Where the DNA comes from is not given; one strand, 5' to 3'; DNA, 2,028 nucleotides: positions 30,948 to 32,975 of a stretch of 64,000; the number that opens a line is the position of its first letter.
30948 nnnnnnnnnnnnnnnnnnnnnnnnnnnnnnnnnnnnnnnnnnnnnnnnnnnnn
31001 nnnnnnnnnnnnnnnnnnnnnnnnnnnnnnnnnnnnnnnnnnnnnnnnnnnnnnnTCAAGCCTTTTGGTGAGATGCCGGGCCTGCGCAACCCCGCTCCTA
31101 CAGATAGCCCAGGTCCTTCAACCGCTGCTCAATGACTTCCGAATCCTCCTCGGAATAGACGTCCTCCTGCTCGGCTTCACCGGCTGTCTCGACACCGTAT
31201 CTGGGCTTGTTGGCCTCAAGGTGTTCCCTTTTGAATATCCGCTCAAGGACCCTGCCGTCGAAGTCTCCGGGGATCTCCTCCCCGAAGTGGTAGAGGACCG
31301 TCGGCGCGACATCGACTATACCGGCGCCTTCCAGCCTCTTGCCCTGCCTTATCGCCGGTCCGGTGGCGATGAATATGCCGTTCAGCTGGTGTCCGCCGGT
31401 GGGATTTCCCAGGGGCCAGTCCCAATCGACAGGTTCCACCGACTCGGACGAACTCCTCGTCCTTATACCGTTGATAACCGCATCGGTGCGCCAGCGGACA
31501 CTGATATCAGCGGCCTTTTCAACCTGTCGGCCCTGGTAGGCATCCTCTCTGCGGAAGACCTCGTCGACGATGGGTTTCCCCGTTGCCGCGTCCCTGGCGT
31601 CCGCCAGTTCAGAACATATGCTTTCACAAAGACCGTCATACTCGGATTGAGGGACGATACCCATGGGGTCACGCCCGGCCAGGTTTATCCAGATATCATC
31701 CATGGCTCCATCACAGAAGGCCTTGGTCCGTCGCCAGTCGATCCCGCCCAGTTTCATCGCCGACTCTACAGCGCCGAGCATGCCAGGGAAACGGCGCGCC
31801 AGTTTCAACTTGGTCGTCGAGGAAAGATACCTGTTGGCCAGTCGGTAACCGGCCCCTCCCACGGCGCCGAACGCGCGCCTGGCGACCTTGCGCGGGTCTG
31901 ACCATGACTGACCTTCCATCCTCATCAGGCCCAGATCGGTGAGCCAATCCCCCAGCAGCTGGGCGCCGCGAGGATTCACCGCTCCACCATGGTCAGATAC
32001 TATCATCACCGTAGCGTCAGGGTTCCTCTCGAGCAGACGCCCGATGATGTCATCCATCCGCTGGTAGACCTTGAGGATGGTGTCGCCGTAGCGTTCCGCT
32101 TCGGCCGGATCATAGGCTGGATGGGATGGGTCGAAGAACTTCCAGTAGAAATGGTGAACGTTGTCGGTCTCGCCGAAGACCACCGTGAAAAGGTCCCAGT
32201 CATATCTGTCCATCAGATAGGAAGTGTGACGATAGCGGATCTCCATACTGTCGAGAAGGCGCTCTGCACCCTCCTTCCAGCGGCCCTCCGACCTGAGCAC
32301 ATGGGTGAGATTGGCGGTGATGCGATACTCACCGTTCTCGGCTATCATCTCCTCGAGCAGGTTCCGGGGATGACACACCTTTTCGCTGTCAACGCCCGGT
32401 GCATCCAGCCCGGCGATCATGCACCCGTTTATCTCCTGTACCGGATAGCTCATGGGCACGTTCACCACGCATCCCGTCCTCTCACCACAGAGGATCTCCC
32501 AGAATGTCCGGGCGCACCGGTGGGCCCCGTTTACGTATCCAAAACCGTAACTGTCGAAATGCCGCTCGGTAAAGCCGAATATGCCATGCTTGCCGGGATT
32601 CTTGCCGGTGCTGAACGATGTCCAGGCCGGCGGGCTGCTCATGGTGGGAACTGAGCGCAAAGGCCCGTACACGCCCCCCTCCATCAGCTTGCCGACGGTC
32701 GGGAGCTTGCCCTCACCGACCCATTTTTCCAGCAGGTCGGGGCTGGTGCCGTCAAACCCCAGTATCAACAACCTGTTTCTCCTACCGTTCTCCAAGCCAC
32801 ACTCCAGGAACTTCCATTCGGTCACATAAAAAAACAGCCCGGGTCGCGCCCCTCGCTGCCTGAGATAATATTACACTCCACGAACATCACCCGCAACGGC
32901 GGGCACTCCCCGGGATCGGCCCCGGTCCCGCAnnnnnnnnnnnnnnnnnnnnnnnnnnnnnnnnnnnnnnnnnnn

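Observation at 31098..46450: Exopolysaccharide locus with three paralogous soluble phosphodiesterase/NPP-type enzymes, two Wzy-like proteins, and a conserved acidic ...RL(K/Q)DLGYL C-terminus on two paralogs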

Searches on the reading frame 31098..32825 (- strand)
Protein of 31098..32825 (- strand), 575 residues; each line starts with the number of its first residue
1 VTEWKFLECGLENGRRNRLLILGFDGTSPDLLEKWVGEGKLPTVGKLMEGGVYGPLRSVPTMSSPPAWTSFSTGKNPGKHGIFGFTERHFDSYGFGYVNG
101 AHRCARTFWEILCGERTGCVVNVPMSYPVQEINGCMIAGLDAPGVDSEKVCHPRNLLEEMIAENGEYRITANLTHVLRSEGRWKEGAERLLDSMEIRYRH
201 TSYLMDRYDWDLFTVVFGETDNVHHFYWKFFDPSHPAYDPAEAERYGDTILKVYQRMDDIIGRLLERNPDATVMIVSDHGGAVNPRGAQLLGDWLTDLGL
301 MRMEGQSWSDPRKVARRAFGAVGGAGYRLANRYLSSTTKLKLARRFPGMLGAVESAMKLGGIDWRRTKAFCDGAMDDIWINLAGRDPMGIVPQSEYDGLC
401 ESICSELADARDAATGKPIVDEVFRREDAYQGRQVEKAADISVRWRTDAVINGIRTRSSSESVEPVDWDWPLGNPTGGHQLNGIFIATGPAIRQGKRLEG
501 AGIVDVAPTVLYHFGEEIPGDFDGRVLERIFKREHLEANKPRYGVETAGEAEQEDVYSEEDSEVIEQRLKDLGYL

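Call 4: search_protein_families(library=pfam, proteins=[window:31098-32825:-], max_evalue=0.01)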
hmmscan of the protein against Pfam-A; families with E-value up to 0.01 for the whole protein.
window:31098-32825:- (575 aa): 3 families
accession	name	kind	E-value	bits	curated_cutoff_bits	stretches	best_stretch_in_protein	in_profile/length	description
PF01663.27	Phosphodiest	-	5.1e-28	99.1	23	1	19-304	1-245/342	Type I phosphodiesterase / nucleotide pyrophosphatase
PF00300.27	His_Phos_1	-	0.0037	17.4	21.7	1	236-293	106-161/194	Histidine phosphatase superfamily (branch 1)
PF00884.28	Sulfatase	-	0.0042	16.9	25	1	241-290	201-252/301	Sulfatase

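Call 6: search_protein_families(library=ncbifam, proteins=[window:31098-32825:-], max_evalue=0.01)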
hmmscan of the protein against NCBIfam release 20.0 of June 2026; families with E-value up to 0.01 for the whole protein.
window:31098-32825:- (575 aa): 1 family
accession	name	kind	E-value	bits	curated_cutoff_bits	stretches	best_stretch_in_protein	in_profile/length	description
TIGR02335.1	hydr_PhnA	equivalog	9.4e-05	21.7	407.55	1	20-84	16-80/408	phosphonoacetate hydrolase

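Call 49: find_homologous_proteins(query=window:31098-32825:-, max_evalue=0.00001)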
Query window:31098-32825:- (575 aa): 2174 proteins with E <= 0.00001 among 8000 candidates; the best 120 are listed.
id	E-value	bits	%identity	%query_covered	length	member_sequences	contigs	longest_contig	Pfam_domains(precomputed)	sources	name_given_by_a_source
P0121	0.0e+0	1311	100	97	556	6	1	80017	PF01663.28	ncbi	-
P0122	0.0e+0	1080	80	97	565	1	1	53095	PF01663.28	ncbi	-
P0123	3.7e-256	869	65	98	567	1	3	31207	PF01663.28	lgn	-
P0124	2.3e-253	860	63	97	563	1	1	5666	PF01663.28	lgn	-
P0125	1.6e-252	858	63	97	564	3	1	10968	PF01663.28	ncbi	ncbi:MAG: alkaline phosphatase family protein [Thermoleophilia bacterium]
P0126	7.1e-246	836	61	97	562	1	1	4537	PF01663.28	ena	-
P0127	1.4e-245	835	61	98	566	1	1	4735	PF01663.28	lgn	-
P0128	5.9e-245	832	61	98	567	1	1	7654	PF01663.28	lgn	-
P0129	3.9e-233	793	59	97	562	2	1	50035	PF01663.28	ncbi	ncbi:MAG: alkaline phosphatase family protein [Thermoleophilia bacterium]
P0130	4.6e-231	787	58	97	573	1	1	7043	PF01663.28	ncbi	-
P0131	2.4e-230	784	58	98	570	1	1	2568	PF01663.28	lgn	-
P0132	2.7e-230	784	58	98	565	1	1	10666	PF01663.28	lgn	-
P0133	1.5e-227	775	58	98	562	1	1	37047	PF01663.28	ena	-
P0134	1.2e-226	772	58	97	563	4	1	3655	PF01663.28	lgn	-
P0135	5.8e-226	770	57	97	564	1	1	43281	PF01663.28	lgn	-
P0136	7.0e-226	769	57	98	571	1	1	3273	PF01663.28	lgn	-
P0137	2.7e-224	764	56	98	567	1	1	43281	PF01663.28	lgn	-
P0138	1.5e-223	762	57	97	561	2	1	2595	PF01663.28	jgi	-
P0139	3.2e-222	757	56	97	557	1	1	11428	PF01663.28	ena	-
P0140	4.5e-222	757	56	96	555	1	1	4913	PF01663.28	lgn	-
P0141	1.4e-221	755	56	97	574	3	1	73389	PF01663.28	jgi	-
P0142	5.2e-221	753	57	97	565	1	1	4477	PF01663.28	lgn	-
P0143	3.0e-211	721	55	97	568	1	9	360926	PF01663.28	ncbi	ncbi:MAG: alkaline phosphatase family protein [Thermoleophilia bacterium]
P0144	1.1e-209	716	54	97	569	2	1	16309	PF01663.28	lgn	-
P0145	2.1e-209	715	56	97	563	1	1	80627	PF01663.28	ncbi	-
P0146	3.3e-209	714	59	89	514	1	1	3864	PF01663.28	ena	-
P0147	2.5e-202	692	54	97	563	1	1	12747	PF01663.28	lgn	-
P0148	2.4e-157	543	46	98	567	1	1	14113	PF01663.28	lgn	-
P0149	2.2e-154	533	47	97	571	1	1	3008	PF01663.28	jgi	jgi:predicted AlkP superfamily phosphohydrolase/phosphomutase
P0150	5.6e-151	522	46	97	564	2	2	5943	PF01663.28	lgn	-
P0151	1.9e-150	520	45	97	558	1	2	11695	PF01663.28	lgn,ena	-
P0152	1.7e-148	514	44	97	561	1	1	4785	PF01663.28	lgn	-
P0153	5.3e-148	512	45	97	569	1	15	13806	PF01663.28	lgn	-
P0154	6.9e-148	512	44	98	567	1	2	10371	PF01663.28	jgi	jgi:predicted AlkP superfamily phosphohydrolase/phosphomutase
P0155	7.9e-148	512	45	98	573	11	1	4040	PF01663.28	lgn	-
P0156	2.9e-147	510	43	97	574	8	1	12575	PF01663.28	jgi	jgi:predicted AlkP superfamily phosphohydrolase/phosphomutase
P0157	3.3e-147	510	43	98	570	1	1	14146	PF01663.28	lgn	-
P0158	9.7e-147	508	44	98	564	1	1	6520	PF01663.28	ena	-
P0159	1.3e-146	508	44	98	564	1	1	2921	PF01663.28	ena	-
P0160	1.3e-146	508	44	98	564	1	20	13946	PF01663.28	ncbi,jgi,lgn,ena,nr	ncbi:MAG: alkaline phosphatase family protein [Anaerolineae bacterium]|nr:alkaline phosphatase famil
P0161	2.2e-146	507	44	98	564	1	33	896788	PF01663.28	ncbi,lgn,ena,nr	ncbi:MAG: alkaline phosphatase family protein [Anaerolineae bacterium]|nr:alkaline phosphatase famil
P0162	3.0e-146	506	43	98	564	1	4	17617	PF01663.28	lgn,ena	-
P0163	4.9e-146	506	43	98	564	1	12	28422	PF01663.28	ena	-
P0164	2.4e-145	503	43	98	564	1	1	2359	PF01663.28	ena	-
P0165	1.5e-144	501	43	97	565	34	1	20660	PF01663.28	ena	-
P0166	2.0e-144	500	43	97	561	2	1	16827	PF01663.28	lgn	-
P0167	1.4e-143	498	43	98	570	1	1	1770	PF01663.28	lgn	-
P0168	2.0e-143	497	43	97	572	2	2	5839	PF01663.28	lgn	-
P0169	2.2e-143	497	44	97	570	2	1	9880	PF01663.28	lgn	-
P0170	4.9e-143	496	43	97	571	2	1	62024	PF01663.28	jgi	jgi:predicted AlkP superfamily phosphohydrolase/phosphomutase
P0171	3.6e-142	493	43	97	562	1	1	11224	PF01663.28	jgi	jgi:predicted AlkP superfamily phosphohydrolase/phosphomutase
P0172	3.7e-142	493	43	97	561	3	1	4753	PF01663.28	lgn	-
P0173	1.8e-141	491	41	97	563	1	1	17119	PF01663.28,PF00884.29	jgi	jgi:predicted AlkP superfamily phosphohydrolase/phosphomutase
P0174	9.6e-141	488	43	97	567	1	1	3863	PF01663.28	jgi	jgi:predicted AlkP superfamily phosphohydrolase/phosphomutase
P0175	3.6e-139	483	43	97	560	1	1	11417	PF01663.28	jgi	jgi:predicted AlkP superfamily phosphohydrolase/phosphomutase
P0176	2.3e-137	477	43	97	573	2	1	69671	PF01663.28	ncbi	ncbi:MAG: alkaline phosphatase family protein [Anaerolineae bacterium]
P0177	5.2e-137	476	43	98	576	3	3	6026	PF01663.28,PF00884.29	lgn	-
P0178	1.3e-136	475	43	93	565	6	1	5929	PF01663.28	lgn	-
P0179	1.4e-135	471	43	97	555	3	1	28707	PF01663.28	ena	-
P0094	1.8e-132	461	35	93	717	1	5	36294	PF01663.28,PF00884.29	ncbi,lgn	-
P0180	6.5e-132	459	43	98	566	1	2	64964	PF01663.28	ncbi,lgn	-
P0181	4.6e-128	446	42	97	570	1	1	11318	PF01663.28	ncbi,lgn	-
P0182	3.2e-125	437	40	97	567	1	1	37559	PF01663.28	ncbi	-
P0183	7.4e-124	433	40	97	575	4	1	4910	PF01663.28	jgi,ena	-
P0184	2.0e-123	431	40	97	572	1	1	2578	PF01663.28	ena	-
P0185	4.7e-122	427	39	98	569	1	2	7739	PF01663.28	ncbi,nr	ncbi:MAG: hypothetical protein GTO63_26215 [Anaerolineae bacterium]|nr:hypothetical protein [Anaerol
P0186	5.8e-122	426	39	97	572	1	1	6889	PF01663.28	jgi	jgi:predicted AlkP superfamily phosphohydrolase/phosphomutase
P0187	9.1e-122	426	39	97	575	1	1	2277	PF01663.28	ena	-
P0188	7.2e-121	423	39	97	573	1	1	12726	PF01663.28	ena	-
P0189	7.3e-121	423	40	97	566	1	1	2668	PF01663.28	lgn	-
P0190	1.6e-120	422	40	97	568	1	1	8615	PF01663.28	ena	-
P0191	1.7e-120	421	40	97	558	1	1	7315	PF01663.28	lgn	-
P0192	6.1e-120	420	39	97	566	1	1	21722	PF01663.28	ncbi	-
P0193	6.4e-120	420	39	97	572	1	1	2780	PF01663.28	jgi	jgi:predicted AlkP superfamily phosphohydrolase/phosphomutase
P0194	6.9e-118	413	40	97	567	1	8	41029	PF01663.28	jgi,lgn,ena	-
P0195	8.1e-118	413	39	97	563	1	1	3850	PF01663.28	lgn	-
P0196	1.5e-117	412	39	97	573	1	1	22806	PF01663.28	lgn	-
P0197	1.6e-117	412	39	98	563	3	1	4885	PF01663.28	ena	-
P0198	1.7e-117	411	39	97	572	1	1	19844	PF01663.28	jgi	-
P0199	2.7e-117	411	40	97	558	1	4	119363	PF01663.28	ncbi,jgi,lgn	jgi:predicted AlkP superfamily phosphohydrolase/phosphomutase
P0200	6.2e-117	410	39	97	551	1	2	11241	PF01663.28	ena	-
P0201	1.6e-116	408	39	98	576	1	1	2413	PF01663.28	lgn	-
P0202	1.7e-116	408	38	97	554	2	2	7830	PF01663.28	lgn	-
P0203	1.9e-116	408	38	97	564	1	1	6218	PF01663.28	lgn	-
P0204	2.0e-116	408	38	98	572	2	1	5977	PF01663.28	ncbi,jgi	-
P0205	2.3e-116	408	38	97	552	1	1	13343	PF01663.28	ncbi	ncbi:MAG: alkaline phosphatase family protein [bacterium]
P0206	2.4e-116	408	39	97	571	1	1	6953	PF01663.28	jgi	jgi:predicted AlkP superfamily phosphohydrolase/phosphomutase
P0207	2.9e-116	407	37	99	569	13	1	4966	PF01663.28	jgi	-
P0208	3.2e-116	407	39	97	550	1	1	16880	PF01663.28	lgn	-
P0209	3.4e-116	407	38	97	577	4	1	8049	PF01663.28,PF00884.29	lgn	-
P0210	6.5e-116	406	39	97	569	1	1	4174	PF01663.28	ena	-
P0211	2.0e-115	405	39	97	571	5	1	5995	PF01663.28,PF00884.29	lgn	-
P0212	2.8e-115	404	40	97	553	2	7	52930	PF01663.28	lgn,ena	-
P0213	3.9e-115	404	39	97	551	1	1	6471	PF01663.28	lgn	-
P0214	4.1e-115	404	37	97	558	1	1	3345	PF01663.28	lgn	-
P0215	5.6e-115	403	39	98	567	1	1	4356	PF01663.28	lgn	-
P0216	8.4e-115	403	38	97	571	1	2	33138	PF01663.28,PF00884.29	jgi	jgi:predicted AlkP superfamily phosphohydrolase/phosphomutase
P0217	1.0e-114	402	36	97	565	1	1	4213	PF01663.28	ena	-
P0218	1.6e-114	402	39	97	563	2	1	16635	PF01663.28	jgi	jgi:predicted AlkP superfamily phosphohydrolase/phosphomutase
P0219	2.1e-114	401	38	97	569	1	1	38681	PF01663.28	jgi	jgi:predicted AlkP superfamily phosphohydrolase/phosphomutase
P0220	3.9e-114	400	40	98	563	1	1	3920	PF01663.28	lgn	-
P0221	5.1e-114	400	39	98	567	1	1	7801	PF01663.28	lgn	-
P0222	8.9e-114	399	38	97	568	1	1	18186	PF01663.28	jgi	-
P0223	1.2e-113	399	37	98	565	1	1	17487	PF01663.28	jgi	jgi:predicted AlkP superfamily phosphohydrolase/phosphomutase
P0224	1.4e-113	399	40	97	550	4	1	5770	PF01663.28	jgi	-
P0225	1.8e-113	398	36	99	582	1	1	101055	PF01663.28,PF00884.29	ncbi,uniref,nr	ncbi:conserved hypothetical protein [Desulfamplus magnetovallimortis]|uniref:Type I phosphodiesteras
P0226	3.6e-113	397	36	97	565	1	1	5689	PF01663.28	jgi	-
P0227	5.4e-113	397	36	97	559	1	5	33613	PF01663.28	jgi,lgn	jgi:predicted AlkP superfamily phosphohydrolase/phosphomutase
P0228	9.8e-113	396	36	97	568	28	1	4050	PF01663.28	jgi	-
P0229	1.5e-112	395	37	98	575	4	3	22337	PF01663.28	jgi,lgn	jgi:predicted AlkP superfamily phosphohydrolase/phosphomutase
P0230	1.9e-112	395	37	98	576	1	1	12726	PF01663.28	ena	-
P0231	2.4e-112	395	37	97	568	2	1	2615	PF01663.28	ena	-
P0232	2.1e-111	391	37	97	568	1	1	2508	PF01663.28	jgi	jgi:predicted AlkP superfamily phosphohydrolase/phosphomutase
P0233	3.5e-111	391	38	97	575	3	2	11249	PF01663.28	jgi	jgi:predicted AlkP superfamily phosphohydrolase/phosphomutase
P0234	4.8e-111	390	39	97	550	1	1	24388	PF01663.28,PF00884.29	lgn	-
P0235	7.7e-111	390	39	97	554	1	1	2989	PF01663.28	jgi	jgi:predicted AlkP superfamily phosphohydrolase/phosphomutase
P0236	8.2e-111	389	39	97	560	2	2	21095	PF01663.28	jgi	jgi:predicted AlkP superfamily phosphohydrolase/phosphomutase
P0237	1.5e-110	389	36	97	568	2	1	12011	PF01663.28,PF00884.29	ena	-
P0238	2.0e-110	388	38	97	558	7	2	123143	PF01663.28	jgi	-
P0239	5.5e-110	387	36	98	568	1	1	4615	PF01663.28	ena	-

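Call 51: find_encoding_contigs(protein=P0161, flank=8000, max_places=1)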
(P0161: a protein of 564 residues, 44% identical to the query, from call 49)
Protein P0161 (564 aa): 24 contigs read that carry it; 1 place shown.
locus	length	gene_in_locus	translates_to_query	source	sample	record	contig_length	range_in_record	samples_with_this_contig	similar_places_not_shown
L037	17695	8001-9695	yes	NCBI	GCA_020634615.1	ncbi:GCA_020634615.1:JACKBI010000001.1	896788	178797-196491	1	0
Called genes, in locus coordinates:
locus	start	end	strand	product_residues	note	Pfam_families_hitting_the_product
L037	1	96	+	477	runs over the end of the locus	PF17125:Methyltr_RsmF_N, PF01189:Methyltr_RsmB-F, PF17126:RsmF_methylt_CI, PF13636:Methyltranf_PUA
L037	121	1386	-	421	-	PF00108:Thiolase_N, PF08545:ACP_syn_III, PF08541:ACP_syn_III_C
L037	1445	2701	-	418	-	PF00109:ketoacyl-synt, PF02801:Ketoacyl-synt_C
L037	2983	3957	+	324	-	PF08240:ADH_N, PF00107:ADH_zinc_N, PF13602:ADH_zinc_N_2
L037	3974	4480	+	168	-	PF08020:DUF1706, PF12867:DinB_2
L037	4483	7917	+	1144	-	PF00580:UvrD-helicase, PF13245:AAA_19, PF14890:Intein_splicing (faint), PF01079:Hint (faint), PF13361:UvrD_C, PF13538:UvrD_C_2, PF21196:PcrA_UvrD_tudor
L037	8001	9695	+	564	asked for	PF01663:Phosphodiest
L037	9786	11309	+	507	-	PF04932:Wzy_C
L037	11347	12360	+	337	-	PF00535:Glycos_transf_2, PF13641:Glyco_tranf_2_3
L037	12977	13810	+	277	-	PF13439:Glyco_transf_4 (weak), PF20706:GT4-conflict, PF00534:Glycos_transf_1, PF13524:Glyco_trans_1_2, PF13692:Glyco_trans_1_4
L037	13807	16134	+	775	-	-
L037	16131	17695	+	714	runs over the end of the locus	PF13231:PMT_2, PF13428:TPR_14 (faint), PF07719:TPR_2 (faint), PF13181:TPR_8 (faint), PF13431:TPR_17 (faint), PF14559:TPR_19 (weak), PF13414:TPR_11 (faint)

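Call 52: find_encoding_contigs(protein=P0225, flank=8000, max_places=1)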
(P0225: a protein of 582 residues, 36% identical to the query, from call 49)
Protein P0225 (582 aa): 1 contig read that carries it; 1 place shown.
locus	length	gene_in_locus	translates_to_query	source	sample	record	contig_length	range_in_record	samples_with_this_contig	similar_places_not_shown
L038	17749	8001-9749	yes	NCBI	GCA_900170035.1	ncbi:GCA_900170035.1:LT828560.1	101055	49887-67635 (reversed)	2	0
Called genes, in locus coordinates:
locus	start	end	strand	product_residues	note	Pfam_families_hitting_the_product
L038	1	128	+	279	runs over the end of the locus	PF02985:HEAT (faint), PF13646:HEAT_2, PF00514:Arm (faint), PF13513:HEAT_EZ (faint), PF03130:HEAT_PBS (faint), PF13646:HEAT_2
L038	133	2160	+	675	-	PF01656:CbiA, PF09140:MipZ, PF10609:ParA, PF13614:AAA_31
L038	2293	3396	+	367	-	-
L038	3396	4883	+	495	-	PF04932:Wzy_C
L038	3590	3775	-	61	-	-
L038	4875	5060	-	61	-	-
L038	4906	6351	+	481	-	-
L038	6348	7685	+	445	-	PF13450:NAD_binding_8, PF01593:Amino_oxidase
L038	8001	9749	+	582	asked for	PF00884:Sulfatase (weak), PF01663:Phosphodiest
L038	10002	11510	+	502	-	PF01943:Polysacc_synt, PF13440:Polysacc_synt_3 (weak)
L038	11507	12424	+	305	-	PF03279:Lip_A_acyltrans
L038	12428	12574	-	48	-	-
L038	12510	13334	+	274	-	PF07902:Gp58 (weak), PF01442:Apolipoprotein, PF04513:Baculo_PEP_C (faint), PF07798:CCDC90-like (faint), PF11577:NEMO (faint)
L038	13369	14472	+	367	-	PF01041:DegT_DnrJ_EryC1, PF01053:Cys_Met_Meta_PP (faint)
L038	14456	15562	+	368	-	PF04055:Radical_SAM, PF13186:SPASM (weak)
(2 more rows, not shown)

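Call 53: find_encoding_contigs(protein=P0122, flank=10000, max_places=1)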
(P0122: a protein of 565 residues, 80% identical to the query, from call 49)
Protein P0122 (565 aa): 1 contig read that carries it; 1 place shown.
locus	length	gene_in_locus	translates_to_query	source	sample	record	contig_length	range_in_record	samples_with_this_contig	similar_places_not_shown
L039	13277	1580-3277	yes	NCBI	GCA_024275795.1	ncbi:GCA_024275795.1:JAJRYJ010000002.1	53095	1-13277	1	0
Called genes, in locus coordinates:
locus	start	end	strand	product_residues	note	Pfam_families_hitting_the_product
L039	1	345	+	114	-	?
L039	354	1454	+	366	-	PF13439:Glyco_transf_4, PF13579:Glyco_trans_4_4, PF09314:DUF1972 (weak), PF00534:Glycos_transf_1, PF13692:Glyco_trans_1_4, PF13524:Glyco_trans_1_2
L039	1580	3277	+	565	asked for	PF01663:Phosphodiest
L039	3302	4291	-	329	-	PF04055:Radical_SAM, PF13186:SPASM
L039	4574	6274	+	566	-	PF16656:Pur_ac_phosph_N (weak)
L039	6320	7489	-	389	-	PF14907:NTP_transf_5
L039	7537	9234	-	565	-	PF09852:DUF2079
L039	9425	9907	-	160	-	PF13471:Transglut_core3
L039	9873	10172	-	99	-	PF05402:PqqD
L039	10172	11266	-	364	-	-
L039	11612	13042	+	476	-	PF02310:B12-binding, PF04055:Radical_SAM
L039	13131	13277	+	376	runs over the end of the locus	PF04055:Radical_SAM, PF06969:HemN_C (faint)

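Call 69: predict_structure(alignment_id=A3)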
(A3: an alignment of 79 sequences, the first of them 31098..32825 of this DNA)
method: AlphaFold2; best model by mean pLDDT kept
length: 575 residues; sequences in the alignment: 79
mean_pLDDT: 92.5   pTM: 0.92
mean pLDDT of the five models: 92.5, 91.4, 91.2, 90.9, 90.5
residues with pLDDT >= 90: 450; 70-90: 99; 50-70: 13; < 50: 13
segments of 3 or more residues with pLDDT < 50: 1-13
pLDDT, mean of each block of 10 residues (from residue 1): 43 74 98 98 98 98 97 98 94 91 96 96 97 97 91 97 96 83 95 98 98 98 97 97 98 99 98 98 97 97 88 85 84 77 73 82 97 95 97 98 98 98 97 96 97 97 93 91 98 97 99 97 98 98 81 72 81 73
secondary structure, 60 per line:
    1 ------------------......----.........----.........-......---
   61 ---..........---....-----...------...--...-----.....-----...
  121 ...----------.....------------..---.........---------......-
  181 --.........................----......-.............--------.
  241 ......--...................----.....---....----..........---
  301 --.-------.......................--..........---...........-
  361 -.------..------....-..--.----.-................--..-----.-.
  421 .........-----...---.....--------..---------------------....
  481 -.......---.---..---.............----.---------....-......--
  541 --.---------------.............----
elements in order: E19-24 H29-37 H42-50 E52-57 H64-73 H77-80 E86-88 E95-97 H108-112 E118-123 E134-138 H156-164 H174-179 H183-207 E212-217 H219-231 H240-246 H249-267 E272-276 E280-283 H288-297 H311-333 H336-345 H349-359 E377-380 H393-408 E420-425 H426-429 E441-445 E477-480 E482-488 H503-513 H533-538 H559-571

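Call 80: find_related_loci(query=A4, collection=metagenome_contigs, flank=8000)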
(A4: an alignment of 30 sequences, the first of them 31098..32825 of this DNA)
Query A4 (575 aa) in metagenome_contigs; peptide patterns used: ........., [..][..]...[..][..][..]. (x = any residue, [..] = any of these).
600 stretches matched a pattern (row limit reached: there are more); 577 encode a relative of the query (tblastn E <= 1e-3); the best 80 are kept; 80 distinct loci.
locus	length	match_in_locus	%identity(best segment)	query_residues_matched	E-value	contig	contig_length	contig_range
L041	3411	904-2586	44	15-575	5e-152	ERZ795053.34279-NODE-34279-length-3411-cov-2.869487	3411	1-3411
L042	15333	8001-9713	41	16-575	3e-127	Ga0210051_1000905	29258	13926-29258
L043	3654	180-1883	41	18-575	2e-129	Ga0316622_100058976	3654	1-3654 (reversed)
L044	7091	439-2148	40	17-575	7e-126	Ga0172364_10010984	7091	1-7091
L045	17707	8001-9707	38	13-575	9e-118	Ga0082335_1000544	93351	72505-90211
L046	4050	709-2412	36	13-575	3e-118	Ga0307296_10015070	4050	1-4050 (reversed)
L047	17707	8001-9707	37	15-575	2e-115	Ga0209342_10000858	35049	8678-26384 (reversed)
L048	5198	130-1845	39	9-575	1e-114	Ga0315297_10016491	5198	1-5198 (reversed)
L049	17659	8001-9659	37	13-575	2e-111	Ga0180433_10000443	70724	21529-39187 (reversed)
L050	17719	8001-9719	35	12-575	3e-111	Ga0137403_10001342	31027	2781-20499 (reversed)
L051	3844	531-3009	40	9-542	1e-112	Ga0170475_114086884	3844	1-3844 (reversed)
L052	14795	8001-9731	37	14-575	4e-119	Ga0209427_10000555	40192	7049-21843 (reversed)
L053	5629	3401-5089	37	18-575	1e-110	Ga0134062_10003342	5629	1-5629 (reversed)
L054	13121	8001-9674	38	19-575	6e-110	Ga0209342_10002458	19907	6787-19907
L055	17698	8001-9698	39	16-575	5e-108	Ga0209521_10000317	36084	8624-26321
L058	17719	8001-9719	35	16-575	7e-107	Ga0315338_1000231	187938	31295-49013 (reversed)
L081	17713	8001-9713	35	18-575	2e-102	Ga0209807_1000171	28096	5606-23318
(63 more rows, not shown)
